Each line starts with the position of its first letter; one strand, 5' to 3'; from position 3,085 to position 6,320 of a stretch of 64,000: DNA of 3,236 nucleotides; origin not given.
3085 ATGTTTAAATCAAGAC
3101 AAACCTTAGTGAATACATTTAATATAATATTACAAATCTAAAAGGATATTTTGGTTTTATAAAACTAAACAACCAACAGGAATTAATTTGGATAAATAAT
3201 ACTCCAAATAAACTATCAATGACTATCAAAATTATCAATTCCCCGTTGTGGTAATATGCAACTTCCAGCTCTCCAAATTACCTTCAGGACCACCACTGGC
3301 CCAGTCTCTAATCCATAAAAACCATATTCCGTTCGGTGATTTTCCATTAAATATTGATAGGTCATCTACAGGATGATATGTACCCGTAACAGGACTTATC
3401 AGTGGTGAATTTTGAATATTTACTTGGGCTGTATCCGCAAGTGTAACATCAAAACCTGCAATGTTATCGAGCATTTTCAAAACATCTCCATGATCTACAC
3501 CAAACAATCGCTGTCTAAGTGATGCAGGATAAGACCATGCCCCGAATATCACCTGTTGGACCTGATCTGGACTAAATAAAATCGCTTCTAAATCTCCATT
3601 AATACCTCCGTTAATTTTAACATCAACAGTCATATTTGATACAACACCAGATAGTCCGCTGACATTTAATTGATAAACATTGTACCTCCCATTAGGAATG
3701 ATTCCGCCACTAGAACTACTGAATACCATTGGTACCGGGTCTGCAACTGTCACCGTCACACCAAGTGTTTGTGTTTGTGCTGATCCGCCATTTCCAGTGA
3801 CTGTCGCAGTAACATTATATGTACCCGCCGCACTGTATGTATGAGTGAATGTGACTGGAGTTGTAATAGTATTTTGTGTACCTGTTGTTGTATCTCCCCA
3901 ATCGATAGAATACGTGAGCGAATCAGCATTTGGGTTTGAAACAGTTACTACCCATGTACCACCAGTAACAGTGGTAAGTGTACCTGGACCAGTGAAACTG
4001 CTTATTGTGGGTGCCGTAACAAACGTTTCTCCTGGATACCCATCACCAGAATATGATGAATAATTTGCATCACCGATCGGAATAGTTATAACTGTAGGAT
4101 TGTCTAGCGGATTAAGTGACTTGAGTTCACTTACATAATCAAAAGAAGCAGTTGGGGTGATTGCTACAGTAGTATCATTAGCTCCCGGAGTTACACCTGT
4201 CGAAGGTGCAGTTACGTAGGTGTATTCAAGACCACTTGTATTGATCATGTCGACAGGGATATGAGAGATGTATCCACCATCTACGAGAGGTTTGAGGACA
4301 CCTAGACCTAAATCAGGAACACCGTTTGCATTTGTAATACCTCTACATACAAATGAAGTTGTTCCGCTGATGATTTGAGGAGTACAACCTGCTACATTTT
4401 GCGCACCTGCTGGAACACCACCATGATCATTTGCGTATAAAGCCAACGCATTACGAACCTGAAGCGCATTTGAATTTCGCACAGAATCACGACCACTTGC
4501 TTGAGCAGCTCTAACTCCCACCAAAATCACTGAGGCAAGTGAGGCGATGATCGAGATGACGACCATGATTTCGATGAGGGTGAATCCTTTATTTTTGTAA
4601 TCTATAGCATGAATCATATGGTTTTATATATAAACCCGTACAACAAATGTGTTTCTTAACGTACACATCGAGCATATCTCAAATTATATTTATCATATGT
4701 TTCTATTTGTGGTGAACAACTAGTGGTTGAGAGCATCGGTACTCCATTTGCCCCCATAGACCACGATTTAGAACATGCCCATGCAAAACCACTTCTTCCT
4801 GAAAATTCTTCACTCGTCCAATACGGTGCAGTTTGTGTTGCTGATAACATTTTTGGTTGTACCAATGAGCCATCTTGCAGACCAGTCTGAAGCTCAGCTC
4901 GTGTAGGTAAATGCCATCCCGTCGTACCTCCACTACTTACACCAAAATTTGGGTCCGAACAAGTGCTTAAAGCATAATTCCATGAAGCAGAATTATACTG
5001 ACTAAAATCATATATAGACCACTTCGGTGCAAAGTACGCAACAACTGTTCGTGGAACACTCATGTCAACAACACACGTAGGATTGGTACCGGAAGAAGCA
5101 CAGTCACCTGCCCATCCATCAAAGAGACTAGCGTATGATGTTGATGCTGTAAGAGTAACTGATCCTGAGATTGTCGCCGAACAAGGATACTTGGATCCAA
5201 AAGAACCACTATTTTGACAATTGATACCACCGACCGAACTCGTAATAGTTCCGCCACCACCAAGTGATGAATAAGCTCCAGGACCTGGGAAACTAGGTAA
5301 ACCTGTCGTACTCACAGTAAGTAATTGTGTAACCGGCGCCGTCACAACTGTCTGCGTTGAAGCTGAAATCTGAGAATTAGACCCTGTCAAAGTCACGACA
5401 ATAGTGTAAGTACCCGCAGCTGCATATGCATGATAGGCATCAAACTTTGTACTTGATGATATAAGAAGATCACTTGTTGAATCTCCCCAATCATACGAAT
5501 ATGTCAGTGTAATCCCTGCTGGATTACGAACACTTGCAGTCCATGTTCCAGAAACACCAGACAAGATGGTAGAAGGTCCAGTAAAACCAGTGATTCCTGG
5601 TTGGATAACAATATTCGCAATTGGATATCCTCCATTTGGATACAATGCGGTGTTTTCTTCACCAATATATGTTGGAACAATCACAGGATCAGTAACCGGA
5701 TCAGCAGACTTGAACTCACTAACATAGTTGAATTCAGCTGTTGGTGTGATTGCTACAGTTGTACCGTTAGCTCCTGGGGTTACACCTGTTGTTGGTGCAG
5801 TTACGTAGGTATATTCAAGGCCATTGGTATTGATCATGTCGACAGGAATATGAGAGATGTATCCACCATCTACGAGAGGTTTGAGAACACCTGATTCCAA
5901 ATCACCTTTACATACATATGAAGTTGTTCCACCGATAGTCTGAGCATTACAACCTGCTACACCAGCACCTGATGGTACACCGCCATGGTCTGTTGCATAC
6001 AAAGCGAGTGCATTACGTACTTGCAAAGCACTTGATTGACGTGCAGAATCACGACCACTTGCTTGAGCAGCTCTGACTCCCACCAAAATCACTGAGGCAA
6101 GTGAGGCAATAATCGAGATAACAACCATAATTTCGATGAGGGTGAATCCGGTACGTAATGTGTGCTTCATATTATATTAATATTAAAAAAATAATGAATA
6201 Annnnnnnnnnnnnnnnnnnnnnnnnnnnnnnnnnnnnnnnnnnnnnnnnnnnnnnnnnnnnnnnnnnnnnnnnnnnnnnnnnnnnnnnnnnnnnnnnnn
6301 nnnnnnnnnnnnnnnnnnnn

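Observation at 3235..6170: Two adjacent giant pilin-like proteins: shared pilin stalk, different C-terminal adhesin-like heads (P-domain vs DUF1566/Lcl-like)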

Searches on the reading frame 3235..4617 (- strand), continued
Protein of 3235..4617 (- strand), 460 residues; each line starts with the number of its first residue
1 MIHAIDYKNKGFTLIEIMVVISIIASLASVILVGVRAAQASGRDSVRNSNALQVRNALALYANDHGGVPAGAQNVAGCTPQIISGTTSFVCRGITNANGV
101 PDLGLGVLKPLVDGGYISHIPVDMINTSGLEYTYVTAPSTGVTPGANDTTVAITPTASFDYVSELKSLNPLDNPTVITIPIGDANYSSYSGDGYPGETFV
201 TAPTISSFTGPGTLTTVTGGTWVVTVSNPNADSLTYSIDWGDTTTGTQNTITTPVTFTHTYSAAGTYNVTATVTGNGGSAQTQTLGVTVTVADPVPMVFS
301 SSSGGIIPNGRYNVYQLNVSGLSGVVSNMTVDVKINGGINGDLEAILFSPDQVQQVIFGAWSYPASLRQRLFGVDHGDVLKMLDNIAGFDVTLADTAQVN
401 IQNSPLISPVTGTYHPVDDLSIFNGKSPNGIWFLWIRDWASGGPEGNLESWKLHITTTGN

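Call 70: find_encoding_contigs(protein=P0007, flank=8000, max_places=1)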
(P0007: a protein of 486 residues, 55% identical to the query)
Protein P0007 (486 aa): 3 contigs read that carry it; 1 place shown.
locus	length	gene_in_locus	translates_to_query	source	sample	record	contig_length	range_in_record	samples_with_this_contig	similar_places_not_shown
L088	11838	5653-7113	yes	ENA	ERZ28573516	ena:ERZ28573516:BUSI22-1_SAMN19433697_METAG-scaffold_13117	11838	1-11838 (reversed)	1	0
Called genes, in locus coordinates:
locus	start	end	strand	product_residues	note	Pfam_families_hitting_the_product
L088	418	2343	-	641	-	PF00004:AAA, PF17862:AAA_lid_3, PF01434:Peptidase_M41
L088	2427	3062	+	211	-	PF07963:N_methyl (weak)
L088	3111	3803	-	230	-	-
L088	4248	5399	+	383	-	PF07963:N_methyl (weak)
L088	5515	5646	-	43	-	-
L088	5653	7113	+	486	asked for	PF07963:N_methyl (weak), PF18998:Flg_new_2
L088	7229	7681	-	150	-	-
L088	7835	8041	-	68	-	-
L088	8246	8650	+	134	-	-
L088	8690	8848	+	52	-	-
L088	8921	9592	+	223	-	-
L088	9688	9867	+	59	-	-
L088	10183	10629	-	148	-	PF01668:SmpB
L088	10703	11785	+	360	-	PF13091:PLDc_2, PF00614:PLDc (faint), PF13091:PLDc_2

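Call 71: find_encoding_contigs(protein=P0009, flank=8000, max_places=1)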
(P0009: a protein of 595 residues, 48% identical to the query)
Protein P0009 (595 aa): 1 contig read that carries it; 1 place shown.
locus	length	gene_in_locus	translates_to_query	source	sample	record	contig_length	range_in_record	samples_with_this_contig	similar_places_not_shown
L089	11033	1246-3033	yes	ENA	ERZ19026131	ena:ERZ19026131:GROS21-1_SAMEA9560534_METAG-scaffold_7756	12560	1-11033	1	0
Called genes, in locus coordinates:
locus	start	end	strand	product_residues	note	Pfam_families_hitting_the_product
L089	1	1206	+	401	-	?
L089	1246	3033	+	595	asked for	PF18998:Flg_new_2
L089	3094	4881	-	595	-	PF00009:GTP_EFTU, PF01926:MMR_HSR1, PF22042:EF-G_D2, PF03144:GTP_EFTU_D2, PF00679:EFG_C, PF21018:BipA_C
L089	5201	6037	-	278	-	-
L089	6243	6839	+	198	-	PF01195:Pept_tRNA_hydro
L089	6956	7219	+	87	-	-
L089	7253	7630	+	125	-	-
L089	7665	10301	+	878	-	PF00041:fn3 (faint), PF18370:RGI_lyase (faint), PF21910:GH85_C (faint)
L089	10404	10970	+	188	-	-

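Call 72: find_encoding_contigs(protein=P0012, flank=10000, max_places=1)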
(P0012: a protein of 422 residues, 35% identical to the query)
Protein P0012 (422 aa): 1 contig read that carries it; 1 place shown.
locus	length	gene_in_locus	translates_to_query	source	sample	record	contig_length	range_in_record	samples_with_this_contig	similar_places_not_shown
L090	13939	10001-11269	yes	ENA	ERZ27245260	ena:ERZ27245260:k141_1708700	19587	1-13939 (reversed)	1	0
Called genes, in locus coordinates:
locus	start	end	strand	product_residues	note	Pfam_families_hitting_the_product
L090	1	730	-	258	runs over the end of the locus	PF02096:60KD_IMP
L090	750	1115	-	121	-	PF00825:Ribonuclease_P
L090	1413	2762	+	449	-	PF11638:DnaA_N, PF00308:Bac_DnaA, PF00004:AAA (weak), PF01695:IstB_IS21 (weak), PF08299:Bac_DnaA_C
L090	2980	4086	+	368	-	PF00712:DNA_pol3_beta, PF02767:DNA_pol3_beta_2, PF02768:DNA_pol3_beta_3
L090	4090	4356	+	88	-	-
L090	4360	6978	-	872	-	PF00912:Transgly, PF00905:Transpeptidase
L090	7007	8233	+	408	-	PF00579:tRNA-synt_1b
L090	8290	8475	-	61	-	-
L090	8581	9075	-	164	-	PF02075:RuvC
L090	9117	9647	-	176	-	PF20772:TACO1_YebC_N, PF01709:Transcrip_reg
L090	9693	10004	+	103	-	-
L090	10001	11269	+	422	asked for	PF07963:N_methyl (weak)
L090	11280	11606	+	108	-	-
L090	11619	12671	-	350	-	PF05496:RuvB_N, PF00004:AAA, PF07728:AAA_5, PF17864:AAA_lid_4, PF05491:WHD_RuvB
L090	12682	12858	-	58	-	-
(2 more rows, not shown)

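Call 94: find_related_loci(query=window:3235-4617:-, collection=viral_contigs, flank=3000)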
Query window:3235-4617:- (460 aa) in viral_contigs; peptide patterns used: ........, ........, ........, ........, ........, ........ (x = any residue, [..] = any of these).
18 stretches matched a pattern; 3 encode a relative of the query (tblastn E <= 1e-3); 3 distinct loci.
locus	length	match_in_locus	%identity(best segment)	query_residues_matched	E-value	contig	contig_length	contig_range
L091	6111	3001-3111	48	235-272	8e-5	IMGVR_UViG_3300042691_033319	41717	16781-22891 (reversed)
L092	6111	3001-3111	48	235-272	8e-5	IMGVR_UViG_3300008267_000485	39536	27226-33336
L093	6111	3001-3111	48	235-272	7e-5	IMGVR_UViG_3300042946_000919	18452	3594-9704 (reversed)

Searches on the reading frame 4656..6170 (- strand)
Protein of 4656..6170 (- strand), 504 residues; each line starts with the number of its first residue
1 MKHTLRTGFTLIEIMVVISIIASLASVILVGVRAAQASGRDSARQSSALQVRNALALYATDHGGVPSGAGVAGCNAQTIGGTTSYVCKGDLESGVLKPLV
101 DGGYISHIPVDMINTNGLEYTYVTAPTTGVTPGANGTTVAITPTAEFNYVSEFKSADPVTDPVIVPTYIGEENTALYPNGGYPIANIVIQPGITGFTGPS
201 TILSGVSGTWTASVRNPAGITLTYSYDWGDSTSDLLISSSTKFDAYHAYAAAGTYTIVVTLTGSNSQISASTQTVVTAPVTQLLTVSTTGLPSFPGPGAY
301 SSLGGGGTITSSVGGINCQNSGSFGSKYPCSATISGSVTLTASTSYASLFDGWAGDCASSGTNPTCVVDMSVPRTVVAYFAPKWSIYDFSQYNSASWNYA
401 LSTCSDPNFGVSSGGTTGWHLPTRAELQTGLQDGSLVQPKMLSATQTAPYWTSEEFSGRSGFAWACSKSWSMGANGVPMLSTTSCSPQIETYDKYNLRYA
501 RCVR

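Call 4: search_protein_families(library=pfam, proteins=[window:4656-6170:-], max_evalue=1)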
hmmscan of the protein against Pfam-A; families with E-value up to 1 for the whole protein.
window:4656-6170:- (504 aa): 5 families
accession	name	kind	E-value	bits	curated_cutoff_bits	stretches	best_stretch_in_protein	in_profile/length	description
PF07603.17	Lcl_C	-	9.1e-08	32.8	34.9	1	393-504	20-117/117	Lcl C-terminal domain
PF18911.6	PKD_4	-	2.6e-06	27.8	27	1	191-275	4-81/85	PKD domain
PF00801.26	PKD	-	8.1e-05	23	23.5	1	211-276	20-80/80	PKD domain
PF07963.17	N_methyl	-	0.00013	21.8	21.2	1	7-28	5-26/27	Prokaryotic N-terminal methylation motif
PF06653.16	Claudin_3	-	0.091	13.2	28.7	1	2-40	87-125/163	Tight junction protein, Claudin-like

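Call 5: search_protein_families(library=ncbifam, proteins=[window:4656-6170:-], max_evalue=1)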
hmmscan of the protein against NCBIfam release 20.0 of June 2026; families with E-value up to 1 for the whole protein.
window:4656-6170:- (504 aa): 15 families
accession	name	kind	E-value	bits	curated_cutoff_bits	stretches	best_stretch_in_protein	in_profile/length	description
NF058578.1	CPR_pilus_PamR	equivalog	2.5e-07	29.9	300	1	225-268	184-229/297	pilus system RbmA-like protein PamR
TIGR01710.1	typeII_sec_gspG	equivalog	1.4e-06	28.4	88.85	1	8-68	2-62/134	type II secretion system major pseudopilin GspG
TIGR02532.1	IV_pilin_GFxxxE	domain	2.8e-06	26.9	16.3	1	7-29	2-24/24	prepilin-type N-terminal cleavage/methylation domain-containing protein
TIGR01708.2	typeII_sec_gspH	equivalog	4.6e-06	26.7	80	1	7-45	2-38/169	type II secretion system minor pseudopilin GspH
NF007862.0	PRK10574.1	equivalog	2.6e-05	24.4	138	1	6-96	4-92/145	prepilin peptidase-dependent pilin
NF041013.1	T4P_ComGE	equivalog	0.00015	21.8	49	1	8-51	5-48/83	competence type IV pilus minor pilin ComGE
NF040999.1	pilin_ComGC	equivalog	0.003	17.7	75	1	7-66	2-61/84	competence type IV pilus major pilin ComGC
NF041775.1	typeIV_PilA_Myxo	equivalog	0.0031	17.5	400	1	7-43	11-47/214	type IV pilin protein PilA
NF007800.0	PRK10506.1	equivalog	0.0065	16.3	158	1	6-53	8-52/163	prepilin peptidase-dependent protein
TIGR02596.1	TIGR02596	subfamily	0.0091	16.1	70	1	9-42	1-37/196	Verru_Chthon cassette protein D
NF040982.1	ComGD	equivalog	0.058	13.8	70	1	7-32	2-26/139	competence type IV pilus minor pilin ComGD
TIGR01711.1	gspJ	equivalog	0.083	12.7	64.85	1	8-27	2-21/192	type II secretion system minor pseudopilin GspJ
TIGR01707.1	gspI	equivalog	0.1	13.1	44.35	1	8-37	1-31/101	type II secretion system minor pseudopilin GspI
TIGR03769.1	P_ac_wall_RPT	domain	0.12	13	30.9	1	249-277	9-32/41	TIGR03769 domain-containing protein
NF040912.1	SGM_5486_fam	subfamily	0.32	10.9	35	1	11-26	21-36/37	SGM_5486 family transporter-associated protein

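Call 46: predict_structure(alignment_id=A4)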
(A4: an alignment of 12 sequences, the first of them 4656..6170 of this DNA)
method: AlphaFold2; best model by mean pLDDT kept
length: 504 residues; sequences in the alignment: 12
mean_pLDDT: 55.5   pTM: 0.36
mean pLDDT of the five models: 55.5, 53.0, 50.4, 48.9, 48.5
residues with pLDDT >= 90: 35; 70-90: 121; 50-70: 107; < 50: 241
segments of 3 or more residues with pLDDT < 50: 1-9, 26-189, 291-304, 321-327, 384-396, 408-417, 472-479, 490-500
pLDDT, mean of each block of 10 residues (from residue 1): 40 65 49 31 31 36 30 37 35 25 28 26 31 35 38 37 38 32 36 83 88 76 90 87 88 91 73 86 78 39 60 69 50 84 71 76 82 79 41 45 53 47 69 57 54 60 65 47 67 43 54
secondary structure, 60 per line:
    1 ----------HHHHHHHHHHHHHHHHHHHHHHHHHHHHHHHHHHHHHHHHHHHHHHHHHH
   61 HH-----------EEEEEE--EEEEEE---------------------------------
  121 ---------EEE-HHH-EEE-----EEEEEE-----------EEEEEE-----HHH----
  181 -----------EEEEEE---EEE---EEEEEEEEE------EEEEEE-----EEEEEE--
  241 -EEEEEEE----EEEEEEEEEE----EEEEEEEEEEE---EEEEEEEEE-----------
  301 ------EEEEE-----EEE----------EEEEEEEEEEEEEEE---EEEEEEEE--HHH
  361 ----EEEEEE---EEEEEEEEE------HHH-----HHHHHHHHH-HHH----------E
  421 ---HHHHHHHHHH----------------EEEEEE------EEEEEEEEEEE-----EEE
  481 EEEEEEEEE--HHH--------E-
elements in order: H11-62 E74-79 E82-87 E130-132 E138-140 E146-151 E163-168 E192-197 E201-203 E207-215 E222-227 E233-238 E242-248 E253-262 E267-277 E281-289 E307-311 E317-319 E330-344 E348-355 E365-370 E374-382 H397-405 H424-433 E450-455 E462-472 E478-489

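Call 48: search_solved_structures(query=window:4656-6170:-, max_evalue=1, show_alignments=2)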
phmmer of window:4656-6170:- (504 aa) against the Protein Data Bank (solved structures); distinct sequences matched with E-value up to 1: 21.
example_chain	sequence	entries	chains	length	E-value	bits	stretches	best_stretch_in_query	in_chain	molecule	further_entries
6gv9_A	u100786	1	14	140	0.0011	21.2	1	9-96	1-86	Prepilin peptidase-dependent protein D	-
9egp_A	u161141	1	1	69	0.0013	21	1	6-66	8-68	Geopilin domain 1 protein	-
9lqj_A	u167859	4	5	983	0.0016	20.6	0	215-283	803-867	Collagenase ColH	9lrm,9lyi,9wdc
9lrk_A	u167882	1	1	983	0.0016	20.6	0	215-283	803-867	Collagenase ColH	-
7tgg_A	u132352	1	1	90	0.0033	19.6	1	5-61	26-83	Geopilin domain 1 protein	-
2hi2_A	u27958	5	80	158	0.0068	18.6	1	9-98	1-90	Fimbrial protein | PilA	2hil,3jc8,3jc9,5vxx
8p3b_A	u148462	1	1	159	0.011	17.9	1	9-97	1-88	Fimbrial protein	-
1ay2_A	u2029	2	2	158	0.012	17.8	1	9-98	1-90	TYPE 4 PILIN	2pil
5kua_A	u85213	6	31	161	0.034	16.2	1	9-94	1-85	pilin | Neisseria meningitidis PilE variant SB-GATDH | Neisseria meningitidis PilE, SB-DATDH variant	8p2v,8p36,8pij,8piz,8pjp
4xed_A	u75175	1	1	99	0.049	15.7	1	190-258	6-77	Peptidase M14, carboxypeptidase A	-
4jrw_A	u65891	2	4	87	0.06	15.5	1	193-270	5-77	Collagenase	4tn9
4aqo_A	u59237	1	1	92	0.06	15.4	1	193-269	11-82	COLLAGENASE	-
6xxd_A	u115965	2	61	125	0.077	15.1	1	9-61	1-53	PilA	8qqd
2y72_A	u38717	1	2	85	0.077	15.1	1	194-269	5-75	COLLAGENASE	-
2m7g_A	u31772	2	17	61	0.087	14.9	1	9-61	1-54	Geopilin domain 1 protein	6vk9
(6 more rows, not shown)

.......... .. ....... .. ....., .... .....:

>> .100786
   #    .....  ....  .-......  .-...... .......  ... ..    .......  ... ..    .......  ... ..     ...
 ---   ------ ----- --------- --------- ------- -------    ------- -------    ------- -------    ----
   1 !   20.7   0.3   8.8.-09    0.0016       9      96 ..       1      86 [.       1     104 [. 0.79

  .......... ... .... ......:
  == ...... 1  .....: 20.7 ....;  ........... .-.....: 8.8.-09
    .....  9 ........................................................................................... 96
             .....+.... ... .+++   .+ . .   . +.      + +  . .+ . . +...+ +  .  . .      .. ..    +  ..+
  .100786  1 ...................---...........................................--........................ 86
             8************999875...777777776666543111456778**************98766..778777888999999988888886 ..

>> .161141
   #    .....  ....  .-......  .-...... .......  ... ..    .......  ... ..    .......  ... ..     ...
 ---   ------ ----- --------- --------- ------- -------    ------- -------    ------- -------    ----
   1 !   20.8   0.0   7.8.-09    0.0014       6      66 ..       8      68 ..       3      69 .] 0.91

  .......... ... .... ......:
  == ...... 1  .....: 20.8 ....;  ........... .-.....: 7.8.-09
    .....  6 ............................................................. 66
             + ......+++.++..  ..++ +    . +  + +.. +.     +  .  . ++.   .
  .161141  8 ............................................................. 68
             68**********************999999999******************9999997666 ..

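Call 57: fold_search(model_id=the predicted structure, library=pdb)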
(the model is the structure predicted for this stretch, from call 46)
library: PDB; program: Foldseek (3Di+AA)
matches with E <= 10: 1996; with E <= 0.001: 21
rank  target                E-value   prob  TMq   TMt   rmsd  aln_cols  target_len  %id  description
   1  6fg9_A                1.8e-05  1.00  0.17  0.10  19.4       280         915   10  Mouse SORCS2 ectodomain (sortilin related VPS10 domain containing receptor 2) (released 2018-08-01)
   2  4xed                  6.1e-05  1.00  0.15  0.71   3.0        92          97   21  PKD domain of M14-like peptidase from Thermoplasmatales archaeon SCGC AB-540-F20 (released 2015-05-13)
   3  8ayh_A                8.8e-05  1.00  0.16  0.10  25.1       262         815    9  Structure of Complement C5 in Complex with small molecule inhibitor and CVF (released 2022-12-21)
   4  1l0q_A                1.4e-04  1.00  0.14  0.18   2.6        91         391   21  Tandem YVTN beta-propeller and PKD domains from an archaeal surface layer protein (released 2002-11-06)
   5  5gni_A                1.5e-04  1.00  0.19  0.40  13.7       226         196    9  The crystal structure of PECAM-1 IgL1-2 trans-homophilic dimer (released 2016-12-21)
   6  8cka_A                1.7e-04  1.00  0.17  0.17  15.6       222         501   14  Deinococcus radidurans HPI S-layer (released 2023-04-19)
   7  8coe_A                1.7e-04  1.00  0.15  0.09  24.2       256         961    8  complement C5 in complex with the LCP0195 nanobody (released 2024-01-03)
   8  7q60                  2.9e-04  0.93  0.14  0.07  19.1       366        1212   11  Structure of TEV cleaved A2ML1 (A2ML1-TE) (released 2022-04-20)
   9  7som_D                3.6e-04  0.96  0.12  0.05  14.6       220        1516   10  Ciliary C2 central pair apparatus isolated from Chlamydomonas reinhardtii (released 2022-04-13)
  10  1wgo_MODEL_1_A        3.7e-04  1.00  0.15  0.57   4.3        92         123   20  Solution structure of the PKD domain from human VPS10 domain-containing receptor SorCS2 (released 2004-11-28)
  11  7ad7_A                4.6e-04  1.00  0.15  0.10  16.3       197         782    9  Crystal structure of human complement C5 in complex with the K8 bovine knob domain peptide. (released 2021-03-10)
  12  6tav_A                6.4e-04  1.00  0.16  0.07  14.2       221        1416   11  Crystal structure of endopeptidase-induced alpha2-macroglobulin (released 2021-05-12)
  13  7voo_A                7.1e-04  0.92  0.16  0.08  15.8       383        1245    9  Induced alpha-2-macroglobulin monomer (released 2022-10-19)
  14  7q62_B                7.1e-04  0.82  0.15  0.10  22.1       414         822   12  Structure of TEV cleaved A2ML1 dimer (A2ML1-TT dimer) (released 2022-04-20)
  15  7s64_A                7.5e-04  1.00  0.15  0.06  13.1       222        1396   10  Intermediate-form oocyte/egg Alpha-2-Macroglobulin (A2Moo) tetramer (released 2022-01-05)
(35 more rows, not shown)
